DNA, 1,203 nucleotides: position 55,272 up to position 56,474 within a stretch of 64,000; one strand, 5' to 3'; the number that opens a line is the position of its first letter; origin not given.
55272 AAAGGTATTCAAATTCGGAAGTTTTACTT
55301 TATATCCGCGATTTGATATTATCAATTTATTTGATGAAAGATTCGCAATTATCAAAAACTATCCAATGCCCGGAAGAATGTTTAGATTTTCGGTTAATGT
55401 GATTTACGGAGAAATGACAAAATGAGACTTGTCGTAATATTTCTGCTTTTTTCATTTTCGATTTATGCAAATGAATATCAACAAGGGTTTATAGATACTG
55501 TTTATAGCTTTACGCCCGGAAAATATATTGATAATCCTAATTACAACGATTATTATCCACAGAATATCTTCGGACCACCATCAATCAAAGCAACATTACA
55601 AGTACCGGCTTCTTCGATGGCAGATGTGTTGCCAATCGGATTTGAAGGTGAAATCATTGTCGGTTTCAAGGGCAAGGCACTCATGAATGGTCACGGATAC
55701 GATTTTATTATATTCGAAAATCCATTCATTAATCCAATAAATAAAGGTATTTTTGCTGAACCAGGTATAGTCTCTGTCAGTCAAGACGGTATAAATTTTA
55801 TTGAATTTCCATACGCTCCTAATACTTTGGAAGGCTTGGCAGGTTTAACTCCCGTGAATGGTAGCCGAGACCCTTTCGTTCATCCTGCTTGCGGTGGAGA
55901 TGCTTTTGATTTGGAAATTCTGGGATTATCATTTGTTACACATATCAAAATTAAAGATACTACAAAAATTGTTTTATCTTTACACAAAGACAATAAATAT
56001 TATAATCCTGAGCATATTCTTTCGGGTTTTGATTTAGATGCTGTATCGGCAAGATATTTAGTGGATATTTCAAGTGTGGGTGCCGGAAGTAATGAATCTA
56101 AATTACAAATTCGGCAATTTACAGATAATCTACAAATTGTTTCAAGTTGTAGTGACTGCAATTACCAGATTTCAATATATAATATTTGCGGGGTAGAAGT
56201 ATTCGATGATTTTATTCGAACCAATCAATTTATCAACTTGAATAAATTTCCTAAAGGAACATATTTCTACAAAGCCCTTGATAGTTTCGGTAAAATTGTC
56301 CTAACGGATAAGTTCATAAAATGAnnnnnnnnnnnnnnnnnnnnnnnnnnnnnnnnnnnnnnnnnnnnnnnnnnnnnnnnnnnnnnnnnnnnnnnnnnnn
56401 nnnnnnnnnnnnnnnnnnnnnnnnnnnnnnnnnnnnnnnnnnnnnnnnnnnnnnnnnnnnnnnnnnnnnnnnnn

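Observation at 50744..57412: Cobalamin riboswitch in front of a TonB-receptor operon whose accessory proteins are T9SS cargo: candidate undescribed corrinoid-capture system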

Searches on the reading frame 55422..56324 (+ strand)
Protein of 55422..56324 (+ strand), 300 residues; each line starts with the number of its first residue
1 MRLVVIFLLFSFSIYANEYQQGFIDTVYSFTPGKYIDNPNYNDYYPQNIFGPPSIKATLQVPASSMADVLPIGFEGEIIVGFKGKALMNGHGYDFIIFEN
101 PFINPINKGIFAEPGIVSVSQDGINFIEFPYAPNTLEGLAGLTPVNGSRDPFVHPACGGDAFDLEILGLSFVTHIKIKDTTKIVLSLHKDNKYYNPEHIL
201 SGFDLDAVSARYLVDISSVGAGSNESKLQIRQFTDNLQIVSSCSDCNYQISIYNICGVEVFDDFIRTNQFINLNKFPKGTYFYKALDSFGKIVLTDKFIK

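Call 5: search_protein_families(library=pfam, proteins=[window:55422-56324:+], max_evalue=0.01)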
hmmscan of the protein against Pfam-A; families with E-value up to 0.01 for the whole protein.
window:55422-56324:+ (300 aa): 2 families
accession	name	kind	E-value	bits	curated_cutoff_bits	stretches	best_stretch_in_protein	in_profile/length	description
PF18962.6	Por_Secre_tail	-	2e-05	25.3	27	1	234-288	7-65/75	Secretion system C-terminal sorting domain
PF13585.12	CHU_C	-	0.00017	22.1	27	1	234-283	15-68/86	CHU_C Type IX secretion signal domain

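Call 6: search_protein_families(library=ncbifam, proteins=[window:55422-56324:+], max_evalue=0.1)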
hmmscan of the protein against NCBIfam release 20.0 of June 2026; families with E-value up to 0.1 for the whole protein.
window:55422-56324:+ (300 aa): 4 families
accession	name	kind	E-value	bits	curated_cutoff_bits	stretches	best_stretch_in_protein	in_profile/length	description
NF033170.0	lipo_LIC13355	subfamily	2.7e-10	39.9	120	1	76-129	100-154/273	LIC_13355 family lipoprotein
TIGR04183.1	Por_Secre_tail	domain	3.2e-05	23.8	23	1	239-300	12-71/72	T9SS type A sorting domain-containing protein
NF052644.1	T9SS_DNase_Rie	equivalog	0.036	13.4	260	1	245-286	197-238/251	T9SS-dependent surface endonuclease, AS87_RS02955 family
NF041098.2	diketo_inos_hlase_IolN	equivalog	0.099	11.7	245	0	37-97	66-123/307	3-dehydro-scyllo-inosose hydrolase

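Call 8: search_solved_structures(query=window:55422-56324:+, max_evalue=10, show_alignments=2)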
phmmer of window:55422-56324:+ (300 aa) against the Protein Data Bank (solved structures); distinct sequences matched with E-value up to 10: 3.
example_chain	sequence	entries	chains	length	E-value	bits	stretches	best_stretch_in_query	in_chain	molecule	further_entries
6qfy_A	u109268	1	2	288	0.0041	19.5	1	82-132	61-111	Spike glycoprotein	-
5uyt_A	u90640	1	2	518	0.026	16.9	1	207-289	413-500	Ice-binding protein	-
7biz_A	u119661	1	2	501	0.75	12.1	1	28-122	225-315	Cell surface protein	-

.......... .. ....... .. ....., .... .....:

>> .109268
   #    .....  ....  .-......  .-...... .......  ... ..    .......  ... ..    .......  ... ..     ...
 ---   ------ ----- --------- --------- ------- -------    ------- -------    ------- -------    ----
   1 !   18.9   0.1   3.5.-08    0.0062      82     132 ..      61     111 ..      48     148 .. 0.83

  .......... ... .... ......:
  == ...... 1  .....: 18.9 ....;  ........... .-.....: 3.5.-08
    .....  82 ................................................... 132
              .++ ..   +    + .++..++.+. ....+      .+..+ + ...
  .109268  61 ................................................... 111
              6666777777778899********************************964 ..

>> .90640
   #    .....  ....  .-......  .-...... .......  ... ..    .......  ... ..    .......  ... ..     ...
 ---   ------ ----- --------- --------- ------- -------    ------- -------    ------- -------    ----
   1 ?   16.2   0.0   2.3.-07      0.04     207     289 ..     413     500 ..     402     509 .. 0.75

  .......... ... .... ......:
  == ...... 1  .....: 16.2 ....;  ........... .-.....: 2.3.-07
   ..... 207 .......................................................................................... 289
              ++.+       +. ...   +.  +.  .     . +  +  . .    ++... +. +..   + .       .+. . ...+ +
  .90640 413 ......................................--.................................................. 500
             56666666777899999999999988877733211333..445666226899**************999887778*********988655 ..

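Call 14: find_homologous_proteins(query=window:55422-56324:+, max_evalue=0.001)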
Query window:55422-56324:+ (300 aa): 231 proteins with E <= 0.001 among 1771 candidates; the best 120 are listed.
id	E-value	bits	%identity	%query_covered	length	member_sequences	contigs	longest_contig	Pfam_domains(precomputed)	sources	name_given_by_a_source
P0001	3.1e-199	678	100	100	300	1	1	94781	PF18962.8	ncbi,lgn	-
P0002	5.8e-151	520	76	99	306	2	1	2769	PF18962.8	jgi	jgi:hypothetical protein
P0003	1.1e-150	519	75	100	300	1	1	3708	-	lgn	-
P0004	2.2e-104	367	59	96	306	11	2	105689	PF18962.8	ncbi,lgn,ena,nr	ncbi:MAG: hypothetical protein CVV22_09895 [Ignavibacteriae bacterium HGW-Ignavibacteriae-1]|nr:MAG:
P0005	2.2e-93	331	52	100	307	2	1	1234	-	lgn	-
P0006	2.1e-78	282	51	94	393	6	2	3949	-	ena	-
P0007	5.3e-73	264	48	97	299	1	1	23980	PF18962.8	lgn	-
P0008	1.1e-72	263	49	95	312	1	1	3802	PF18962.8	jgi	jgi:hypothetical protein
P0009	3.3e-72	261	48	95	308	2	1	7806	PF18962.8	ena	-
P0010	1.2e-71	259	49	98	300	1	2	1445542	PF18962.8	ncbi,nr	ncbi:MAG: T9SS type A sorting domain-containing protein [Candidatus Kapabacteria bacterium]|nr:T9SS 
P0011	1.6e-70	256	47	98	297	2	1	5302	PF18962.8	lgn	-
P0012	7.3e-70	254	45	92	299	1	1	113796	PF18962.8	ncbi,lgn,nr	ncbi:MAG TPA: T9SS type A sorting domain-containing protein [Candidatus Kapabacteria bacterium]|nr:T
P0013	7.7e-70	253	51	88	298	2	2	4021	-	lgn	-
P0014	9.8e-69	250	46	98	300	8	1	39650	PF18962.8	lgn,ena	-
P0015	1.5e-68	249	57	71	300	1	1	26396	PF18962.8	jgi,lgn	-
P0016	4.8e-68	248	48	94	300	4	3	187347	PF18962.8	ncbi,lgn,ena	-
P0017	5.3e-68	247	45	99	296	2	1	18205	PF18962.8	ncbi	-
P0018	1.7e-67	246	46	98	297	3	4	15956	PF18962.8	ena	-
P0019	2.1e-67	245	47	97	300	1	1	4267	PF18962.8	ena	-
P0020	1.1e-66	243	49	88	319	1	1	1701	PF18962.8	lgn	-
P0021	2.7e-66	242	44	94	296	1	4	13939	PF18962.8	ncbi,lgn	-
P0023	1.2e-65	240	43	100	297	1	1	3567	PF18962.8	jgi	-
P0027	9.0e-65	237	45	100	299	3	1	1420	PF18962.8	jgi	-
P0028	6.2e-64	234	49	82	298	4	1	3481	PF18962.8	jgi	-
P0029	7.6e-64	234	47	94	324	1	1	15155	PF18962.8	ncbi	-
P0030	8.4e-64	234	44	97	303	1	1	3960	PF18962.8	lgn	-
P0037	1.1e-62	230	46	94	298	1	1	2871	PF18962.8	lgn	-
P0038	1.2e-62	230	47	90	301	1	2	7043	PF18962.8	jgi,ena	-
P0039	2.7e-62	229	50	80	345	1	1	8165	PF18962.8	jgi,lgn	jgi:hypothetical protein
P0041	9.0e-62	227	46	94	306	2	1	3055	PF18962.8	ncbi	-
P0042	9.3e-62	227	47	89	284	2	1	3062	PF18962.8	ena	-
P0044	6.0e-61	224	43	100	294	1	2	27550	PF18962.8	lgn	-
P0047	6.3e-60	221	44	88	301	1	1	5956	PF18962.8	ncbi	-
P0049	1.7e-59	219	44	89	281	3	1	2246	PF18962.8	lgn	-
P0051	6.4e-59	218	41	96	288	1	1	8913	PF18962.8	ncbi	-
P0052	7.6e-59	217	42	98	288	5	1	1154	PF18962.8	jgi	-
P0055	4.0e-58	215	42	90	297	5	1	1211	PF18962.8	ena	-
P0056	4.3e-58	215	42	95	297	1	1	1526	PF18962.8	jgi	-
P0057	5.4e-58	215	56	62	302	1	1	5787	PF18962.8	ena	-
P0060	1.2e-57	213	45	86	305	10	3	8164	PF18962.8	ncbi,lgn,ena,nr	ncbi:MAG: T9SS type A sorting domain-containing protein [Bacteroidetes bacterium]|nr:T9SS type A sor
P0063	1.6e-57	213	42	98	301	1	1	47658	PF18962.8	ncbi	-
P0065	2.3e-57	212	44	94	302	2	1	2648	PF18962.8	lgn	-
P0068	9.7e-57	210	43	95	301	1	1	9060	PF18962.8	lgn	-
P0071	3.4e-56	209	44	93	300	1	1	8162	PF18962.8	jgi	-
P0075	1.7e-55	206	45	88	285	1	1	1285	PF18962.8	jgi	jgi:hypothetical protein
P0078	3.3e-55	205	49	72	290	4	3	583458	-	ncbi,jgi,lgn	jgi:hypothetical protein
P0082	7.1e-55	204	42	92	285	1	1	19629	PF18962.8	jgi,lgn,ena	-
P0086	1.1e-54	204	43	89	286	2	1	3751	PF18962.8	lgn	-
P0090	2.9e-54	202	41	100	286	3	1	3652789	-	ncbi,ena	-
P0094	8.7e-54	201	41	95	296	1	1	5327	PF18962.8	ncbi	-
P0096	9.9e-54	201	40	99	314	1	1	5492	PF18962.8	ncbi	-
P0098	3.7e-53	199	42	100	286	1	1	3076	PF18962.8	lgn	-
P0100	5.7e-53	198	42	93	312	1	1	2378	PF18962.8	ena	-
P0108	2.8e-52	196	43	87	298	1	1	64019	PF18962.8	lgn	-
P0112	3.4e-52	196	40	97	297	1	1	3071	PF18962.8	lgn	-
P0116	4.9e-52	195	38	100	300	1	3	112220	PF18962.8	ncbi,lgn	-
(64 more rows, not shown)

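Call 15: find_encoding_contigs(protein=P0090, flank=8000, max_places=2)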
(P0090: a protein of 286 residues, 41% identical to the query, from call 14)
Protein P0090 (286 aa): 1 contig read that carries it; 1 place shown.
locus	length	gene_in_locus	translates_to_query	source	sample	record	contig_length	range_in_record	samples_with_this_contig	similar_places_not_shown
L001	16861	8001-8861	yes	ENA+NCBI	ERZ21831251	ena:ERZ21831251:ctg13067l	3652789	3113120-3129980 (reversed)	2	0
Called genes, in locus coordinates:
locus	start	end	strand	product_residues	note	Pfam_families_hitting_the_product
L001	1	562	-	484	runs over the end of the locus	PF00133:tRNA-synt_1 (faint), PF01406:tRNA-synt_1e, PF01921:tRNA-synt_1f (faint), PF09334:tRNA-synt_1g (faint), PF23493:CysS_C (faint)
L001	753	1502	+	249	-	PF00756:Esterase (weak), PF00561:Abhydrolase_1, PF03096:Ndr (faint), PF12146:Hydrolase_4 (faint), PF12697:Abhydrolase_6 (weak)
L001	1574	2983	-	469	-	PF18962:Por_Secre_tail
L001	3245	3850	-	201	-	PF00881:Nitroreductase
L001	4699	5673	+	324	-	-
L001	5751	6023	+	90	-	PF18962:Por_Secre_tail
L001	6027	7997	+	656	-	PF07715:Plug, PF00593:TonB_dep_Rec_b-barrel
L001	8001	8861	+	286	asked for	-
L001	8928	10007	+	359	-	-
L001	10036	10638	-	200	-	PF13174:TPR_6 (faint)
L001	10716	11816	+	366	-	PF01168:Ala_racemase_N, PF14031:D-ser_dehydrat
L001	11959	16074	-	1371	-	PF02743:dCache_1, PF22673:MCP-like_PDC_1, PF00672:HAMP, PF18947:HAMP_2, PF18575:HAMP_N3, PF18947:HAMP_2, PF18575:HAMP_N3, PF18947:HAMP_2, +1 more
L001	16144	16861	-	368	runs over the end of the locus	PF07642:BBP2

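Call 16: find_encoding_contigs(protein=P0010, flank=8000, max_places=2)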
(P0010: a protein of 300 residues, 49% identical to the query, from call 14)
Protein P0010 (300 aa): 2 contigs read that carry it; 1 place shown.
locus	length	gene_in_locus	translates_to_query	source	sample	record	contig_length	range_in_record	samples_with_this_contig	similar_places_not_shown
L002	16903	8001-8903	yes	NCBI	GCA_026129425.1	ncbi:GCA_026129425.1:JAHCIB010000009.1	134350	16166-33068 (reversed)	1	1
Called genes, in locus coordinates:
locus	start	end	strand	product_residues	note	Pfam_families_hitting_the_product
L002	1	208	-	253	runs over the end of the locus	PF10502:Peptidase_S26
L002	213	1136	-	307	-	PF10502:Peptidase_S26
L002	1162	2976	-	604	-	PF00009:GTP_EFTU, PF03144:GTP_EFTU_D2, PF00679:EFG_C, PF06421:LepA_C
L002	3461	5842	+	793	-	PF18962:Por_Secre_tail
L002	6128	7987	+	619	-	PF07715:Plug, PF00593:TonB_dep_Rec_b-barrel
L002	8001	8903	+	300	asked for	PF18962:Por_Secre_tail (weak)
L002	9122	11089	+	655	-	PF00662:Proton_antipo_N, PF00361:Proton_antipo_M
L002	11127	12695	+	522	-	PF01059:Oxidored_q5_N (weak), PF00361:Proton_antipo_M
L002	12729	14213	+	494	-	PF00361:Proton_antipo_M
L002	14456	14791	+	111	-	-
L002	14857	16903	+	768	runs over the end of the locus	PF13620:CarboxypepD_reg, PF13715:CarbopepD_reg_2, PF07715:Plug, PF00593:TonB_dep_Rec_b-barrel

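Call 17: find_encoding_contigs(protein=P0078, flank=8000, max_places=2)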
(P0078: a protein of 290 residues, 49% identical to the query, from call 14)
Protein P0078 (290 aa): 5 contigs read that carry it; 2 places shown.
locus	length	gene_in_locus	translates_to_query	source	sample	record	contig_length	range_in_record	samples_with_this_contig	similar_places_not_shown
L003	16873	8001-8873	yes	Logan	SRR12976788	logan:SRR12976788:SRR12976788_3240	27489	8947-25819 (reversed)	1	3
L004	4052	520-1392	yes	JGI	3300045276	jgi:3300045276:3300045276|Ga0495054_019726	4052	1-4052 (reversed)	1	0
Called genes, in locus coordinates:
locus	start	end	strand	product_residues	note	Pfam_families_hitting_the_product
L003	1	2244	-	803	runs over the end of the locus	PF07715:Plug, PF00593:TonB_dep_Rec_b-barrel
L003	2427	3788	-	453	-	PF18073:Zn_ribbon_LapB, PF13481:AAA_25, PF06745:ATPase, PF23442:DUF7125 (weak), PF13479:AAA_24 (faint), PF13541:ChlI, PF05362:Lon_C (weak)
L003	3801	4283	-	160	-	PF00072:Response_reg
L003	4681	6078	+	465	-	PF18962:Por_Secre_tail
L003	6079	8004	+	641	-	PF07715:Plug, PF00593:TonB_dep_Rec_b-barrel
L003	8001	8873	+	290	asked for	-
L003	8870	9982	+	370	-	-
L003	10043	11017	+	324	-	PF02629:CoA_binding, PF00549:Ligase_CoA, PF13607:Succ_CoA_lig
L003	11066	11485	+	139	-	PF00334:NDK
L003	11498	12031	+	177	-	PF00293:NUDIX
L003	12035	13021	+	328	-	-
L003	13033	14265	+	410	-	PF20230:DUF6588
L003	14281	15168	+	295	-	PF00763:THF_DHG_CYH, PF02882:THF_DHG_CYH_C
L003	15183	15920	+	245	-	PF00849:PseudoU_synth_2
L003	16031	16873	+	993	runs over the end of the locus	PF24316:Tli3 (faint), PF13088:BNR_2 (faint), PF02012:BNR (faint), PF18962:Por_Secre_tail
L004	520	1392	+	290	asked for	-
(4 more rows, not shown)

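Call 28: search_solved_structures(query=A1, max_evalue=10, show_alignments=3)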
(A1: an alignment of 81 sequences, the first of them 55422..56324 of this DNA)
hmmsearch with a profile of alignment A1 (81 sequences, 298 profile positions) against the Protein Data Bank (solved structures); distinct sequences matched with E-value up to 10: 13.
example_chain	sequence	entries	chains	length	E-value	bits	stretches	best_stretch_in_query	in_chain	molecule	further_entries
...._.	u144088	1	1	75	2.3e-06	30.2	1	238-297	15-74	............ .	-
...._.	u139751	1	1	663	0.00019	24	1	65-124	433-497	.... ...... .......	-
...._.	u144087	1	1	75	0.0038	19.7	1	235-297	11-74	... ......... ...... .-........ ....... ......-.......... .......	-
8gl8_D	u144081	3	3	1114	0.017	17.5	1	200-295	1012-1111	RemZ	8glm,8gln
9whd_A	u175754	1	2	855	0.074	15.4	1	237-297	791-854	GH167 glycoside hydrolase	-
8prs_A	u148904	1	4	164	0.19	14.1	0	73-90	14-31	nvBagel4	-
7pq4_A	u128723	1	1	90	0.19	14.1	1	229-297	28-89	Arginine-specific cysteine proteinase (Arg-gingipain)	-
5hfs_A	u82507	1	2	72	0.19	14.1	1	233-297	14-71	Gingipain R2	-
8pra_A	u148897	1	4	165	0.23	13.8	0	73-90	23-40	Cell surface protein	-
8qb1_A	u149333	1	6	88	0.24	13.7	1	236-297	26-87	Mirolase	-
4epc_A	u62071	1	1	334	0.3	13.5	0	219-282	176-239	N-acetylmuramoyl-L-alanine amidase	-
5jvk_A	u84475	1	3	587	0.37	13.2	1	243-297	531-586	Uncharacterized protein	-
7biz_A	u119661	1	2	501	0.43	12.9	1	71-124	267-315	Cell surface protein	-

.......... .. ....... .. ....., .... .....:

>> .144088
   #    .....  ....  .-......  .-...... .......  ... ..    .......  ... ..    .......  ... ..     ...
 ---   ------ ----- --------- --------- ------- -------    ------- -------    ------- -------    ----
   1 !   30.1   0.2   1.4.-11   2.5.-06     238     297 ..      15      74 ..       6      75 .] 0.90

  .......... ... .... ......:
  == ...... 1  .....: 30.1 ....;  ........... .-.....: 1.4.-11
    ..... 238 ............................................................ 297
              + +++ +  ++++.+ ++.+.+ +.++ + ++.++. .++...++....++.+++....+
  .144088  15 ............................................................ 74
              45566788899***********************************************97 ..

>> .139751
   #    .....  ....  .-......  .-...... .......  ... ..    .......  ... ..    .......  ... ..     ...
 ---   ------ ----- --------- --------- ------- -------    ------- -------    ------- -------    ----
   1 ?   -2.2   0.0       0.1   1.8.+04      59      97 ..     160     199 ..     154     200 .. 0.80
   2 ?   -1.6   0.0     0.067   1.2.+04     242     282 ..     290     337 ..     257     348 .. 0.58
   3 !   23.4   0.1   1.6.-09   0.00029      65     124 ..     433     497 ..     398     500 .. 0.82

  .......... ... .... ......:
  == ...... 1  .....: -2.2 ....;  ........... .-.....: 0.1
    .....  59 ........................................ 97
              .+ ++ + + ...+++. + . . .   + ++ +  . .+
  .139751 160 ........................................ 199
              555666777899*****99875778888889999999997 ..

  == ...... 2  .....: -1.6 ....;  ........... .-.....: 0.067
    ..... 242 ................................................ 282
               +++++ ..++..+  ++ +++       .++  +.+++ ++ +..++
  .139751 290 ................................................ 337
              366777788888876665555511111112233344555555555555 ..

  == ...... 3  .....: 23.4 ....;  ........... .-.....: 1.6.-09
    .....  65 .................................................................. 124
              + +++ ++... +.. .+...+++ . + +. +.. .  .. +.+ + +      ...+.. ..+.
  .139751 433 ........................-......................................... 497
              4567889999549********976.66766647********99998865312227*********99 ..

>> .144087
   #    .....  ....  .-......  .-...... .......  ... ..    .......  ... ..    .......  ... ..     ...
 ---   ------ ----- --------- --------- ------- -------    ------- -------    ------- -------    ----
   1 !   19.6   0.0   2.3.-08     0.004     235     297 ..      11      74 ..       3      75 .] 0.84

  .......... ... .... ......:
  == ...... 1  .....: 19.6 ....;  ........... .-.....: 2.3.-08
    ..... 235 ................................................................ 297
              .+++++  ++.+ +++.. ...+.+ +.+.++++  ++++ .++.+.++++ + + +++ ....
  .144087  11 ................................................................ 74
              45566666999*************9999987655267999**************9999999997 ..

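Call 34: predict_structure(alignment_id=A1)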
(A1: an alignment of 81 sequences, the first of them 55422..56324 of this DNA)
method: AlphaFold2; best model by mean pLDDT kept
length: 300 residues; sequences in the alignment: 81
mean_pLDDT: 92.7   pTM: 0.76
mean pLDDT of the five models: 92.7, 92.8, 92.6, 92.5, 92.3
residues with pLDDT >= 90: 242; 70-90: 45; 50-70: 10; < 50: 3
segments of 3 or more residues with pLDDT < 50: 222-224
pLDDT, mean of each block of 10 residues (from residue 1): 81 73 98 91 96 95 94 98 97 96 93 98 92 97 97 98 92 98 97 95 97 88 65 93 88 97 93 96 94 92
secondary structure, 60 per line:
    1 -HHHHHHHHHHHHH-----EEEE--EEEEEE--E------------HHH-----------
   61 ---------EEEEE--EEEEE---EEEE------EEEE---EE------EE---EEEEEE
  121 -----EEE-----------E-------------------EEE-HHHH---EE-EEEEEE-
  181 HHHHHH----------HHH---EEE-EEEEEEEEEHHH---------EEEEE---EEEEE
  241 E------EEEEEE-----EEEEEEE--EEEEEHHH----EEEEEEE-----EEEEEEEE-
elements in order: H2-14 E20-23 E26-31 E70-74 E77-81 E85-88 E95-98 E115-120 E126-128 E160-162 H164-167 E174-179 H181-186 E203-205 E207-215 E228-232 E236-241 E248-253 E259-265 E268-272 E280-286 E292-299

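Call 37: fold_search(model_id=the predicted structure, library=pdb)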
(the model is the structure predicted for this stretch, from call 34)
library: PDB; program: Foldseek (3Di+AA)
matches with E <= 10: 1357; with E <= 0.001: 23
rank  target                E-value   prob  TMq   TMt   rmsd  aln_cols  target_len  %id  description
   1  5c70_B                7.9e-05  0.97  0.21  0.12  15.1       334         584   12  The structure of Aspergillus oryzae beta-glucuronidase (released 2016-06-15)
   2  5c71_B                8.3e-05  0.98  0.21  0.13  15.1       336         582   12  The structure of Aspergillus oryzae a-glucuronidase complexed with glycyrrhetinic acid monoglucuronide (released 2016-06-29)
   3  5c70_A                1.1e-04  0.90  0.18  0.12  14.8       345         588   11  The structure of Aspergillus oryzae beta-glucuronidase (released 2016-06-15)
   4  5c71_A                1.4e-04  0.96  0.21  0.13  15.2       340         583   12  The structure of Aspergillus oryzae a-glucuronidase complexed with glycyrrhetinic acid monoglucuronide (released 2016-06-29)
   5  3fha_C                1.5e-04  1.00  0.23  0.13  15.9       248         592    9  Structure of endo-beta-N-acetylglucosaminidase A (released 2009-04-28)
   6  2vtf_B                1.7e-04  0.99  0.20  0.11  15.1       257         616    8  X-ray crystal structure of the Endo-beta-N-acetylglucosaminidase from Arthrobacter protophormiae E173Q mutant reveals  (released 2009-03-31)
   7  3d33_A                2.3e-04  1.00  0.23  0.71   1.6        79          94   19  Crystal structure of a duf3244 family protein with an immunoglobulin-like beta-sandwich fold (bvu_0276) from bacteroid (released 2008-05-27)
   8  6byg_A                2.9e-04  0.93  0.19  0.08  14.7       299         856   11  Crystal structure of the nucleophile mutant (E575A) of the GH2 exo-beta-mannanase from Xanthomonas axonopodis pv. citr (released 2018-07-18)
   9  6cxs_B                3.4e-04  0.85  0.19  0.11  17.1       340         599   11  Crystal Structure of Clostridium perfringens beta-glucuronidase bound with a novel, potent inhibitor 4-(8-(piperazin-1 (released 2019-04-17)
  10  6byc                  3.9e-04  0.93  0.19  0.08  15.2       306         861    9  Crystal structure of the GH2 exo-beta-mannanase from Xanthomonas axonopodis pv. citri (released 2018-07-18)
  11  6bye_A                3.9e-04  0.89  0.17  0.08  15.2       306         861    9  Crystal structure of the GH2 exo-beta-mannanase from Xanthomonas axonopodis pv. citri in complex with mannose (released 2018-07-18)
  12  5t9a_B                3.9e-04  0.84  0.19  0.09  15.3       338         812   10  Crystal structure of BuGH2Cwt (released 2017-09-13)
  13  3d33_B                4.4e-04  1.00  0.23  0.72   1.5        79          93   19  Crystal structure of a duf3244 family protein with an immunoglobulin-like beta-sandwich fold (bvu_0276) from bacteroid (released 2008-05-27)
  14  5z19_D                5.1e-04  0.95  0.22  0.13  14.8       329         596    9  The crystal structure of Ruminococcus gnavus beta-glucuronidase in complex with uronic isofagomine (released 2018-12-12)
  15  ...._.                5.4e-04  1.00  0.33  0.16  13.9       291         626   15  Vitamin B12 transporter BtuB1 with lipoprotein BtuG1 from B. theta (released 2023-08-16)
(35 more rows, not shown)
